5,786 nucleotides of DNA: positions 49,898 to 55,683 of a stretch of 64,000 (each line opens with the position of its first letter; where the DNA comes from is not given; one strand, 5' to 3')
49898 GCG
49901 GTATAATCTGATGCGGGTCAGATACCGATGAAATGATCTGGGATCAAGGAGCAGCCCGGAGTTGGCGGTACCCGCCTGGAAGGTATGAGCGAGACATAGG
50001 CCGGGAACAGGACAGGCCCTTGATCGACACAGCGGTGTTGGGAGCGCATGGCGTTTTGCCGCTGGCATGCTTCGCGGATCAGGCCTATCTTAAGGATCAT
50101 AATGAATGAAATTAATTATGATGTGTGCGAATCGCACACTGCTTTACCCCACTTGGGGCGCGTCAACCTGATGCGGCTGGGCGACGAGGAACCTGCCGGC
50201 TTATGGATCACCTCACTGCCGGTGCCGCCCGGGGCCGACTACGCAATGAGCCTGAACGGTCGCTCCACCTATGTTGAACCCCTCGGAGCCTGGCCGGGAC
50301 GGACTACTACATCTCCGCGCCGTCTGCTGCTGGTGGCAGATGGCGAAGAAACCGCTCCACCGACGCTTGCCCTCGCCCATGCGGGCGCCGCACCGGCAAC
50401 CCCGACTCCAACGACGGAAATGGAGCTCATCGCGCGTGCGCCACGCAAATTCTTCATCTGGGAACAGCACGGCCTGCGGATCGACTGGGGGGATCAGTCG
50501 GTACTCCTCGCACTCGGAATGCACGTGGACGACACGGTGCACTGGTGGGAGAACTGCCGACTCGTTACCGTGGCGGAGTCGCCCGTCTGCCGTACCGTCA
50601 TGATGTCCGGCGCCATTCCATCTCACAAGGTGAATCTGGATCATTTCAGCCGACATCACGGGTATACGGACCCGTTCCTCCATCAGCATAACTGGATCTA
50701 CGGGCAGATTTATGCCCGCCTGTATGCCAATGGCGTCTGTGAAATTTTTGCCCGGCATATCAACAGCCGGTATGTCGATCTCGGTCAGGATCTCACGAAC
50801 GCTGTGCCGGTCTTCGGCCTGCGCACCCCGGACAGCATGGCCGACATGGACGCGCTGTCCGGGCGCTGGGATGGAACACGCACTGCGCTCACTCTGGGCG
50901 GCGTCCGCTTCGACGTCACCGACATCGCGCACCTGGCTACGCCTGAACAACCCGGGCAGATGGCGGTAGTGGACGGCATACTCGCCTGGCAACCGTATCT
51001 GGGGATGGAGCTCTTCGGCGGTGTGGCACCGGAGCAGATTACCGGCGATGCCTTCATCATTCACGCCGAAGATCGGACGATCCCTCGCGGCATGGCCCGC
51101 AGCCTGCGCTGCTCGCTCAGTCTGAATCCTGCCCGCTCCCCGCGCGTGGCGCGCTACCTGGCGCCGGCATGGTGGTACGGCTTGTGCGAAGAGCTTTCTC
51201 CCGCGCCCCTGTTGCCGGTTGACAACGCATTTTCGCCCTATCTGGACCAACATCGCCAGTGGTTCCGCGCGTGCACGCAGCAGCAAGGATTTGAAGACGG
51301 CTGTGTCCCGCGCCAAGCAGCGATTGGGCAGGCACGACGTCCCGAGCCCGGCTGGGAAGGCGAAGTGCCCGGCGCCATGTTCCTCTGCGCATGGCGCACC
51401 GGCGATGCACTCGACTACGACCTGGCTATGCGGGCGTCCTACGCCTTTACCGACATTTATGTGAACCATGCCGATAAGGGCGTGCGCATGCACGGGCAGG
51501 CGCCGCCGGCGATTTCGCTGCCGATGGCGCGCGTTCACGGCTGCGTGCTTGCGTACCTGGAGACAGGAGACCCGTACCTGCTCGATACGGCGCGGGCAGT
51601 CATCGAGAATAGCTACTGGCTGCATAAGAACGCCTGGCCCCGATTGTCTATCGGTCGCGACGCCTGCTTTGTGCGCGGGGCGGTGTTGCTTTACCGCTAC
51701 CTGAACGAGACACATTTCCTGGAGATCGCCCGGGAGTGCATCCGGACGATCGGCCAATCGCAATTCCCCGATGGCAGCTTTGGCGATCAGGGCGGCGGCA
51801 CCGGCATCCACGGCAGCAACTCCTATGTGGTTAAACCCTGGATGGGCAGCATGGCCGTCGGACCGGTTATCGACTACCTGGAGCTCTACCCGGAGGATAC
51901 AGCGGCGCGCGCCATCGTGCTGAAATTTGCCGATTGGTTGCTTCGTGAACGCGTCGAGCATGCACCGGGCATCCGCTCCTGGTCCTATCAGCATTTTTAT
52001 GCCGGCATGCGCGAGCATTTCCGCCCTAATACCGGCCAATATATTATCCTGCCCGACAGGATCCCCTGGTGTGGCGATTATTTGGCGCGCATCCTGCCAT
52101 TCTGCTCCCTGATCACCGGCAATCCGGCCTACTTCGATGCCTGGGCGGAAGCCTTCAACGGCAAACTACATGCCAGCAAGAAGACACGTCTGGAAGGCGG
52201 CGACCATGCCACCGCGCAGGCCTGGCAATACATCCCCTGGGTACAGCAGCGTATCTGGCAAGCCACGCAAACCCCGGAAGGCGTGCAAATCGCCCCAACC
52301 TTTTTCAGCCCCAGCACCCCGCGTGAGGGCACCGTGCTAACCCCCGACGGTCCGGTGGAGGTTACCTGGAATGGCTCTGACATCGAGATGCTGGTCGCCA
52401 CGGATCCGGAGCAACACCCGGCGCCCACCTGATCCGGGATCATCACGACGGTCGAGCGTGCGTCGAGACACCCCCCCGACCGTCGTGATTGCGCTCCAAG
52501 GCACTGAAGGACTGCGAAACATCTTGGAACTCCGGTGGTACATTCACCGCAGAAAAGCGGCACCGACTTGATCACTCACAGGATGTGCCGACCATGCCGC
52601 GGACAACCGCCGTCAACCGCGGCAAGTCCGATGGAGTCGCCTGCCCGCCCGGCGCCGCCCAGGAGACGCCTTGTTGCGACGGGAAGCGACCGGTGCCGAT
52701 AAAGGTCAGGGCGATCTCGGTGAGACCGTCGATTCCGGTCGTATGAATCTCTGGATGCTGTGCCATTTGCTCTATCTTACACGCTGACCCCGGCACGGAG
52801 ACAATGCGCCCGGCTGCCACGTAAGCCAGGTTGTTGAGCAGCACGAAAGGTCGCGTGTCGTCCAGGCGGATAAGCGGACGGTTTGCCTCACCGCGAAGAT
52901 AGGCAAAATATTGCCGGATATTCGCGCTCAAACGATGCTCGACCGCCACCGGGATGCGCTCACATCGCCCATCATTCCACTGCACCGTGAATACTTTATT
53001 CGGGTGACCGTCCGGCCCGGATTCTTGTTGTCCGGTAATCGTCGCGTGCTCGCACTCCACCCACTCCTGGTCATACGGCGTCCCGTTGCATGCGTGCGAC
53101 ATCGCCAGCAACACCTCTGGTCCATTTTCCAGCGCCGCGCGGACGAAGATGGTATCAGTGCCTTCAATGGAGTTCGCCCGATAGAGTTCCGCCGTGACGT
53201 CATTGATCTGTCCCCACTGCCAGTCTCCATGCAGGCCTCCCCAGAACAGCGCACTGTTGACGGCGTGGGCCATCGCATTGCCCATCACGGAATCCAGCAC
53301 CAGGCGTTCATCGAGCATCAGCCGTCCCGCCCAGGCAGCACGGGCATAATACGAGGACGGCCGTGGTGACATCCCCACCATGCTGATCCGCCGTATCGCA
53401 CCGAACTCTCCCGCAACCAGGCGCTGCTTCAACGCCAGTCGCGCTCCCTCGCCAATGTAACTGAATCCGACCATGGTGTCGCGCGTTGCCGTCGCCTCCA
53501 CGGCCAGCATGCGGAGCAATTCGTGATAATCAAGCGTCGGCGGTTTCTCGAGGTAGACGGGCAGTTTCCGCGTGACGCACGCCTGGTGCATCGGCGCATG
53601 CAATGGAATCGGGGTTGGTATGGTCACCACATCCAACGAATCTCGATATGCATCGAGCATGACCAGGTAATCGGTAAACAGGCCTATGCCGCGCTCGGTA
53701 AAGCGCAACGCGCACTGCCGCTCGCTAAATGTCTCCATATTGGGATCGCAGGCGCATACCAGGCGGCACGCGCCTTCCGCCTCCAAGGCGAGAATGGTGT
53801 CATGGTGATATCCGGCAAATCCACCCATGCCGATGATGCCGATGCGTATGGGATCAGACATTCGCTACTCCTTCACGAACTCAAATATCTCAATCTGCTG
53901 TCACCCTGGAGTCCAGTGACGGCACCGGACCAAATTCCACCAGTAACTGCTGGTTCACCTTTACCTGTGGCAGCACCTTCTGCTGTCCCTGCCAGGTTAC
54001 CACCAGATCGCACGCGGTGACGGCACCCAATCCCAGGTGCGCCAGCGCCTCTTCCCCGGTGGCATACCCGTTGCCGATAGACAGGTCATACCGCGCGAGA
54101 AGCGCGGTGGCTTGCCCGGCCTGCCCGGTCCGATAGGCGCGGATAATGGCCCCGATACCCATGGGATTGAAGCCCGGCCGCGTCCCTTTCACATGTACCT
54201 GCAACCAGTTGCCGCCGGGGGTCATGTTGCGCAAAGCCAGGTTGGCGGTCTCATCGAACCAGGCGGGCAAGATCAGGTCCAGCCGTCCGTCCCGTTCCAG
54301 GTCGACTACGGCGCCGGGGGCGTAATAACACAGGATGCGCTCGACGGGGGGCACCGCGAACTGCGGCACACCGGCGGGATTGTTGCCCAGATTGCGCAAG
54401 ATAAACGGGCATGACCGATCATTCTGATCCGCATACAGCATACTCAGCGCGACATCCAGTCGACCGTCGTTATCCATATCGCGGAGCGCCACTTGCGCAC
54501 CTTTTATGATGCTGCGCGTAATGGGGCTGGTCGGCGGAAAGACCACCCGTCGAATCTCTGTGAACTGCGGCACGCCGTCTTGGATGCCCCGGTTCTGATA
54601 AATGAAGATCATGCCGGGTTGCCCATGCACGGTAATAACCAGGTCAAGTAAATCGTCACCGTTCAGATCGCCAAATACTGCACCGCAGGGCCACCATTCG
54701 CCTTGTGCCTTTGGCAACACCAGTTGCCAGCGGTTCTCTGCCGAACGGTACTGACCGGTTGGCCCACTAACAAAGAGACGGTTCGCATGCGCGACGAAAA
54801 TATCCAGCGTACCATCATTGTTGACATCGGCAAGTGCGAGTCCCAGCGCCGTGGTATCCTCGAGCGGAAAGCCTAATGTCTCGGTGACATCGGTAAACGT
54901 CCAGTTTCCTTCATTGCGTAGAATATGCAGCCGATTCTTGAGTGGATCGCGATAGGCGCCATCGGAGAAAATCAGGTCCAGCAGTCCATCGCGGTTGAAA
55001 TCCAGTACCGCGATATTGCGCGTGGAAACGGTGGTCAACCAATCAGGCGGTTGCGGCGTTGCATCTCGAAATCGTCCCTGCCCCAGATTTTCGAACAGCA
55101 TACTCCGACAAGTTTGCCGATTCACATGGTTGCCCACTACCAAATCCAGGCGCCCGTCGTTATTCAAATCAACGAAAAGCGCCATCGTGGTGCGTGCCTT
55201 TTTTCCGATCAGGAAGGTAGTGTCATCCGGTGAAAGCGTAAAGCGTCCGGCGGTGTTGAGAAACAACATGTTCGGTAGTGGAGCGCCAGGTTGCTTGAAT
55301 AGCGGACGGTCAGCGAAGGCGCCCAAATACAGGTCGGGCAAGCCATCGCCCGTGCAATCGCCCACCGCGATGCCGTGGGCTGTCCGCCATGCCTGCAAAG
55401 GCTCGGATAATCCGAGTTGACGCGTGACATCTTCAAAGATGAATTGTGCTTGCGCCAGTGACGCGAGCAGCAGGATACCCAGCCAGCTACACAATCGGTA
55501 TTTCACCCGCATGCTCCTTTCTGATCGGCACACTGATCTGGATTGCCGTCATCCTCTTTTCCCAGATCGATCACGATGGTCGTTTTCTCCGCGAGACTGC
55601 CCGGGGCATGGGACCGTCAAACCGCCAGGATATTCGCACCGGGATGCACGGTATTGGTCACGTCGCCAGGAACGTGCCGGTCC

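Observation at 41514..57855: A 14-bp palindrome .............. at seven intergenic sites defines a probable LacI-family regulon with stereotyped promoter-operator cassettes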

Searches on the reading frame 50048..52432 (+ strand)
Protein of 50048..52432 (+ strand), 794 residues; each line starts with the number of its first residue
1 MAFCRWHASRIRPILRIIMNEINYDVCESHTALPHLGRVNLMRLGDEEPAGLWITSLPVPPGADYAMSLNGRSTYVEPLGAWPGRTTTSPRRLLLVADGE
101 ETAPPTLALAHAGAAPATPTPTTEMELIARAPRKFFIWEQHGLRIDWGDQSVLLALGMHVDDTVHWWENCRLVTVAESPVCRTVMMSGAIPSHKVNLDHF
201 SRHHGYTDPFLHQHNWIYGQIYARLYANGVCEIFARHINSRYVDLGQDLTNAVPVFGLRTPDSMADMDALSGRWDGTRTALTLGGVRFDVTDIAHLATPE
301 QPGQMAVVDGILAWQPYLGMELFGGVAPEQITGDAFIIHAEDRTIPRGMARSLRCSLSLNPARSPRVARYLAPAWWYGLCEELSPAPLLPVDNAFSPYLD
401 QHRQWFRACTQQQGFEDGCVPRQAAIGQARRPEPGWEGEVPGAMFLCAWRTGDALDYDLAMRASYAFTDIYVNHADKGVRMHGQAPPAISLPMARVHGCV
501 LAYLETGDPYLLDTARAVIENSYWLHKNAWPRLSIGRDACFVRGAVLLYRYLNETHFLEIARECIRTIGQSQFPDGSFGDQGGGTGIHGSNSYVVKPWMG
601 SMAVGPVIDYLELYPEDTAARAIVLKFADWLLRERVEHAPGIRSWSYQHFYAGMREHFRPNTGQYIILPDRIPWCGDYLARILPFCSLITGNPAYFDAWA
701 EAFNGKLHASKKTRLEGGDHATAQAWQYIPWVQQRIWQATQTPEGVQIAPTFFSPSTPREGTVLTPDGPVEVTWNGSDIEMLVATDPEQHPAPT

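Call 4: search_protein_families(library=pfam, proteins=[window:50048-52432:+])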
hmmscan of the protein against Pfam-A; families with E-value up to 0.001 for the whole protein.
window:50048-52432:+ (794 aa): 0 families

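Call 61: search_solved_structures(query=window:50048-52432:+, max_evalue=0.1)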
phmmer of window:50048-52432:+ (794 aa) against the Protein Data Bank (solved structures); distinct sequences matched with E-value up to 0.1: 0.

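Call 65: find_homologous_proteins(query=window:50048-52432:+, max_evalue=1e-20)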
Query window:50048-52432:+ (794 aa): 214 proteins with E <= 1e-20 among 8000 candidates; the best 120 are listed.
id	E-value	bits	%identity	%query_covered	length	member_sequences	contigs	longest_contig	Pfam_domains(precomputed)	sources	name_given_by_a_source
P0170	0.0e+0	1861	100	98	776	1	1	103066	-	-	-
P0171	0.0e+0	1332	73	95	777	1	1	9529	-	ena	-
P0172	0.0e+0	1309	72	96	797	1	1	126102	-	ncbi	-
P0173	0.0e+0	1296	72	97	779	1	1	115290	-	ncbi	ncbi:MAG: hypothetical protein ACYDCO_05105 [Armatimonadota bacterium]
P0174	0.0e+0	1291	70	97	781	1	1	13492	-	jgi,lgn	jgi:hypothetical protein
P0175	0.0e+0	1274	71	96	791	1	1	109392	-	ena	-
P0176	0.0e+0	1060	60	94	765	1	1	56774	-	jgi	jgi:hypothetical protein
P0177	2.4e-289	980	57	94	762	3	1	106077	-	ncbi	ncbi:MAG: hypothetical protein ACYDCO_06000 [Armatimonadota bacterium]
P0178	3.7e-286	970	57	94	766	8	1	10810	-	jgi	jgi:hypothetical protein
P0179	4.5e-283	959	56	95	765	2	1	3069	-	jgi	-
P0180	5.7e-283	959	55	95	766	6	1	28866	-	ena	-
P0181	1.1e-282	958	56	94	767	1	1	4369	-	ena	-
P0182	2.5e-282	957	55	96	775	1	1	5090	-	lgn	-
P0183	3.6e-281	953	60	89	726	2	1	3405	-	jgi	-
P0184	1.1e-280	951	56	95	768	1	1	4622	-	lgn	-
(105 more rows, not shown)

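Call 66: find_encoding_contigs(protein=P0172, flank=10000, max_places=1)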
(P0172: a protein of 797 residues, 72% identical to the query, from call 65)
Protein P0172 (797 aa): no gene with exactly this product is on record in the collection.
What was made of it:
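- Tried and rejected: The look-up of P0172, from the genome of the closest orthologue, failed (call 66).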

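Call 67: find_encoding_contigs(protein=P0173, flank=10000, max_places=1)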
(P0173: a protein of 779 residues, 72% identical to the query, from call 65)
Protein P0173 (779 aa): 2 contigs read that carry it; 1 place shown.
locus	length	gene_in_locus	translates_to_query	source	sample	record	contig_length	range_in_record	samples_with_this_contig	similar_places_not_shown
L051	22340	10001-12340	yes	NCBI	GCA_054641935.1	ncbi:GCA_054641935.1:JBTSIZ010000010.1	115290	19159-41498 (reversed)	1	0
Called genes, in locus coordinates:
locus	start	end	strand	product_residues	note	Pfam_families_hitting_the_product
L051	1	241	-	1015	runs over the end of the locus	PF08532:Glyco_hydro_42M (faint)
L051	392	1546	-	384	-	PF01408:GFO_IDH_MocA, PF02894:GFO_IDH_MocA_C (weak), PF22725:GFO_IDH_MocA_C3 (weak)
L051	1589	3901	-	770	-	PF16126:DUF4838, PF02837:Glyco_hydro_2_N (weak), PF13364:BetaGal_ABD2 (weak), PF22666:Glyco_hydro_2_N2 (weak)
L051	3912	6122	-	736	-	PF16126:DUF4838, PF22666:Glyco_hydro_2_N2 (weak)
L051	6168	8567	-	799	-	PF19501:PcRGLX_1st (weak), PF21345:PcRGLX_2nd, PF21346:PcRGLX_3rd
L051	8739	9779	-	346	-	PF13377:Peripla_BP_3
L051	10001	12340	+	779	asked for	-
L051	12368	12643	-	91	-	-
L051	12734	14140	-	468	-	PF07963:N_methyl, PF07596:SBP_bac_10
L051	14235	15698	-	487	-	PF07963:N_methyl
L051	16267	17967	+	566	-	PF07963:N_methyl, PF00415:RCC1 (weak), PF25390:WD40_RLD, PF25390:WD40_RLD, PF13540:RCC1_2, PF13540:RCC1_2, PF00415:RCC1, PF13540:RCC1_2, +4 more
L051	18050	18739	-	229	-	PF00733:Asn_synthase (weak), PF06508:QueC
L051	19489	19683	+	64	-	PF04964:Flp_Fap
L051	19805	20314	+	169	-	PF01478:Peptidase_A24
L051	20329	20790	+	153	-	PF07811:TadE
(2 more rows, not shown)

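Call 68: find_encoding_contigs(protein=P0174, flank=10000, max_places=1)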
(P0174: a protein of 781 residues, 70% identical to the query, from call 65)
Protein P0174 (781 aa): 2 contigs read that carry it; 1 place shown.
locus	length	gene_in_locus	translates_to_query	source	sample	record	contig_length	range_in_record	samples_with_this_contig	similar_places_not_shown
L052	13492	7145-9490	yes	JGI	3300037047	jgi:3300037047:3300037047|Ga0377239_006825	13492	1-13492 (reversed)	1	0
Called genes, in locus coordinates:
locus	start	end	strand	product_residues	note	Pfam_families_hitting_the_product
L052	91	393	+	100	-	PF08761:dUTPase_2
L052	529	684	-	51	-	-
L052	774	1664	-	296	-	PF05673:DUF815, PF13191:AAA_16 (weak), PF20720:nSTAND3 (weak)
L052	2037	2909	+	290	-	PF02569:Pantoate_ligase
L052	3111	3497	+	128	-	PF02261:Asp_decarbox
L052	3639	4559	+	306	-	PF00480:ROK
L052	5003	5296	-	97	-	-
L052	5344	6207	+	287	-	PF01609:DDE_Tnp_1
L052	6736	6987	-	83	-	PF17803:Cadherin_4 (faint), PF17963:Big_9, PF17892:Cadherin_5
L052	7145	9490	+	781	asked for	-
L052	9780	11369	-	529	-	PF01839:FG-GAP (faint), PF13517:FG-GAP_3, PF07593:UnbV_ASPIC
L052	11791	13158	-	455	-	-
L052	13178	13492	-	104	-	?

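Call 69: find_encoding_contigs(protein=P0171, flank=10000, max_places=1)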
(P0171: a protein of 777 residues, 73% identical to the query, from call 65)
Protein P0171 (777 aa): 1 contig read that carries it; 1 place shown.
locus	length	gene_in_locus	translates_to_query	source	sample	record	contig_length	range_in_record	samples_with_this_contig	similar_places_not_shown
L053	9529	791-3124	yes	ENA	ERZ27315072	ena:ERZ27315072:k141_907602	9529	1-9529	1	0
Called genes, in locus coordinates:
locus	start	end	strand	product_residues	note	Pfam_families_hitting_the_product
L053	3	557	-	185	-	?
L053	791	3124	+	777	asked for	-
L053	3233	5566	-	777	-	PF02706:Wzz, PF01656:CbiA (weak), PF06564:CBP_BcsQ (weak), PF10609:ParA, PF13614:AAA_31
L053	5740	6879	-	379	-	PF13439:Glyco_transf_4, PF13477:Glyco_trans_4_2 (weak), PF13579:Glyco_trans_4_4, PF20706:GT4-conflict, PF00534:Glycos_transf_1, PF13692:Glyco_trans_1_4, PF13524:Glyco_trans_1_2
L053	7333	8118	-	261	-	-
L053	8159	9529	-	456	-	?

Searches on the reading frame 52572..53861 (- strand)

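Call 4: search_protein_families(library=pfam, proteins=[window:52572-53861:-])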
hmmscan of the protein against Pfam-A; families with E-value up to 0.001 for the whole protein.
window:52572-53861:- (429 aa): 2 families
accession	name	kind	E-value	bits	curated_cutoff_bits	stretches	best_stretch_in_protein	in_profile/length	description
PF01408.29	GFO_IDH_MocA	-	1.1e-12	49.1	24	1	5-133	1-120/120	Oxidoreductase family, NAD-binding Rossmann fold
PF22725.1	GFO_IDH_MocA_C3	-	0.00094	19.6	27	0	143-275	3-123/124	GFO/IDH/MocA C-terminal domain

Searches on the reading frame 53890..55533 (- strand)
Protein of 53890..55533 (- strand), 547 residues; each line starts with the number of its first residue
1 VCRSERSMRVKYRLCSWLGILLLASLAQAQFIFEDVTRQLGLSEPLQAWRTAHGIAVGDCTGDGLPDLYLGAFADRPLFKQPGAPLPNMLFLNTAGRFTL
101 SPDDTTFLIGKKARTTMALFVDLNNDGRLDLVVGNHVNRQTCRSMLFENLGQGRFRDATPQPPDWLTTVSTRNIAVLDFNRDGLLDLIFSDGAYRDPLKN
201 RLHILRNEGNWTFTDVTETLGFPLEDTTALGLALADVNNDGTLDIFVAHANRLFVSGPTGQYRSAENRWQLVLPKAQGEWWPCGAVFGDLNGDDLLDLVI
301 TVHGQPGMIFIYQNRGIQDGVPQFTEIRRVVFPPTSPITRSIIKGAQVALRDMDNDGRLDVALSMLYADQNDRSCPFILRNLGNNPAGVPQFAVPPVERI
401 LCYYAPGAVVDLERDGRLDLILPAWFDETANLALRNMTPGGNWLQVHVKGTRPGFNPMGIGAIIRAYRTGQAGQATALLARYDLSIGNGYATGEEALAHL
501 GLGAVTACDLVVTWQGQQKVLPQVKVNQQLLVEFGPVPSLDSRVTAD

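Call 4: search_protein_families(library=pfam, proteins=[window:53890-55533:-])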
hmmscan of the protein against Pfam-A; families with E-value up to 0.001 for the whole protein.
window:53890-55533:- (547 aa): 3 families
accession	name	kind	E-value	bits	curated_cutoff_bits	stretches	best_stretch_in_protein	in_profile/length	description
PF13517.12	FG-GAP_3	-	1.6e-37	128.3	26.9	5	122-188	1-60/61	FG-GAP-like repeat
PF01839.29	FG-GAP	-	3.3e-17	62.4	22.1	0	120-135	7-22/37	FG-GAP repeat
PF07593.17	UnbV_ASPIC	-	3.8e-07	30.3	23.4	1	459-530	1-67/68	ASPIC and UnbV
